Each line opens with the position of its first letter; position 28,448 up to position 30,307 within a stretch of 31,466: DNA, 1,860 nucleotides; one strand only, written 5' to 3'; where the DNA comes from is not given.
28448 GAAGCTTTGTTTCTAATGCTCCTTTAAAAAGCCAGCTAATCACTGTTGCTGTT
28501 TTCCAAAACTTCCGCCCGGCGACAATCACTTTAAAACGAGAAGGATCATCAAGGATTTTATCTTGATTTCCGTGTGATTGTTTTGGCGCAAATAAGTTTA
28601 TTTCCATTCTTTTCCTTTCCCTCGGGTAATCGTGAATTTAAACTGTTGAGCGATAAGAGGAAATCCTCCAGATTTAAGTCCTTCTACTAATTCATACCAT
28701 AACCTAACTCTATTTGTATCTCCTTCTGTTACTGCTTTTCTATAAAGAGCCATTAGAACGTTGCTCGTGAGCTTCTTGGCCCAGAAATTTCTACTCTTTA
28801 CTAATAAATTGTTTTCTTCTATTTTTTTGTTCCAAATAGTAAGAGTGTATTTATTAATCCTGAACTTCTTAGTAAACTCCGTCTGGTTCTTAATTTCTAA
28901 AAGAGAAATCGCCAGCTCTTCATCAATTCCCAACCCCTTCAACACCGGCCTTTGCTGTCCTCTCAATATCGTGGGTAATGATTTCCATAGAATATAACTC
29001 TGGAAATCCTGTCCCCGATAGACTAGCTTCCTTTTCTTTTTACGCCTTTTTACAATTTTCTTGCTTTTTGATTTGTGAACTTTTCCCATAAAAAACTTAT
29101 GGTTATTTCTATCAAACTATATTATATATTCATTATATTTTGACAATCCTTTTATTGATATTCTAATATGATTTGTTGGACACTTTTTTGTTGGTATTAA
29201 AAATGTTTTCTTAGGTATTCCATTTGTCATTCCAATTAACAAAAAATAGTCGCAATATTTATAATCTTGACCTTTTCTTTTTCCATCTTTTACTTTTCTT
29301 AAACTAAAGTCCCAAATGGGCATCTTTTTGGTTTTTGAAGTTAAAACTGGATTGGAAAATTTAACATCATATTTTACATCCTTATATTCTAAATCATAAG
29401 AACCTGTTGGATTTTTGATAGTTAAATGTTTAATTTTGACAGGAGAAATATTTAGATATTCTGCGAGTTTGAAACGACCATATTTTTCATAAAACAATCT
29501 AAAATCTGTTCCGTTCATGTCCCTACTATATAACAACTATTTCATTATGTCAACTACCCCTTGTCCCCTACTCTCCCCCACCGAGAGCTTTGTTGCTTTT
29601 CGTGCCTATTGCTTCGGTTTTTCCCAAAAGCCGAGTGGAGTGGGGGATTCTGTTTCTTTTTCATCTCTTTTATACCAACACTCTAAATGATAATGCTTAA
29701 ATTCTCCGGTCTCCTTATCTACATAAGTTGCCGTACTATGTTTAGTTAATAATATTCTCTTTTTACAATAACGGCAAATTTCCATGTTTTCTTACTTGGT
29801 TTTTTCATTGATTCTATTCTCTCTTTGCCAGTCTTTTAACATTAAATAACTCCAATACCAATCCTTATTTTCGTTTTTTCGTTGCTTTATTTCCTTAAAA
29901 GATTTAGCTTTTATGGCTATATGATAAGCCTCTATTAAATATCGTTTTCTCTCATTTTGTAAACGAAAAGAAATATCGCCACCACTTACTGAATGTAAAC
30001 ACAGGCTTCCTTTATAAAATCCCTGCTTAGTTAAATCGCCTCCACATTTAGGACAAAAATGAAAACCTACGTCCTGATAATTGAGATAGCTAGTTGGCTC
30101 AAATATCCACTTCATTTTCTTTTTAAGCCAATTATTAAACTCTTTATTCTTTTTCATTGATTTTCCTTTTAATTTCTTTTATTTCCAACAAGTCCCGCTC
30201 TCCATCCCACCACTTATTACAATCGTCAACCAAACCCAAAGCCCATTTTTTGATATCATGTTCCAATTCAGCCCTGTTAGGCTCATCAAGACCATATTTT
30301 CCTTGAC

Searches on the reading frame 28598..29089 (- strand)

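Call 48: search_protein_families(library=pfam, proteins=[window:28598-29089:-], max_evalue=0.01)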
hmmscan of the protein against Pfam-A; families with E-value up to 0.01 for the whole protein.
window:28598-29089:- (163 aa): 0 families

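Call 61: search_protein_families(library=phrogs, proteins=[window:28598-29089:-], max_evalue=0.01)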
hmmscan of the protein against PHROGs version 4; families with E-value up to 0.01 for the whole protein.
window:28598-29089:- (163 aa): 1 family
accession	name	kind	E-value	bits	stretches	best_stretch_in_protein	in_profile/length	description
phrog_24579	-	head and packaging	0.0013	19.7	1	68-136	33-100/126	terminase small subunit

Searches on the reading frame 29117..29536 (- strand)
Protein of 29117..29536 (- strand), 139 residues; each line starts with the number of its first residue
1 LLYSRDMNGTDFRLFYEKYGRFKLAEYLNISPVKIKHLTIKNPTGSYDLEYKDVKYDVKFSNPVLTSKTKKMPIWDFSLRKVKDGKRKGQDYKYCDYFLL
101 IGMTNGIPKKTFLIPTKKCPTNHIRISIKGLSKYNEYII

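Call 48: search_protein_families(library=pfam, proteins=[window:29117-29536:-], max_evalue=0.01)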
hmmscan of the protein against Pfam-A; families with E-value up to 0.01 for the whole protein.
window:29117-29536:- (139 aa): 0 families

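Call 61: search_protein_families(library=phrogs, proteins=[window:29117-29536:-], max_evalue=0.01)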
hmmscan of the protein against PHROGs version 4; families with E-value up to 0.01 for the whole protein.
window:29117-29536:- (139 aa): 3 families
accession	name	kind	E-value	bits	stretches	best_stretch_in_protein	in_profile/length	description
phrog_12058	-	unknown function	3.1e-05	23.5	1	80-137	698-757/768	-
phrog_28936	-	unknown function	0.0059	17.2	1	31-137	103-196/218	-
phrog_13389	-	unknown function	0.0063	17.3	1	41-137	79-175/196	-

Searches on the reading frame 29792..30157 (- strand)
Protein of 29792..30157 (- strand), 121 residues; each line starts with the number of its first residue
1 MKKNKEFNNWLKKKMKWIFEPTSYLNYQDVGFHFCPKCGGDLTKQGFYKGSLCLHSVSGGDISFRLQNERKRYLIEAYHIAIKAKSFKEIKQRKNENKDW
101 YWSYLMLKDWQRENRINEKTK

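Call 48: search_protein_families(library=pfam, proteins=[window:29792-30157:-], max_evalue=0.01)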
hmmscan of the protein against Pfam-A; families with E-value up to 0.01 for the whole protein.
window:29792-30157:- (121 aa): 0 families

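Call 61: search_protein_families(library=phrogs, proteins=[window:29792-30157:-], max_evalue=0.01)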
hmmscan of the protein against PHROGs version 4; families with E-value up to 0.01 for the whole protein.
window:29792-30157:- (121 aa): 0 families

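Call 94: search_solved_structures(query=window:29792-30157:-, max_evalue=1)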
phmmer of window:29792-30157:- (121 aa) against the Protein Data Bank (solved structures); distinct sequences matched with E-value up to 1: 0.
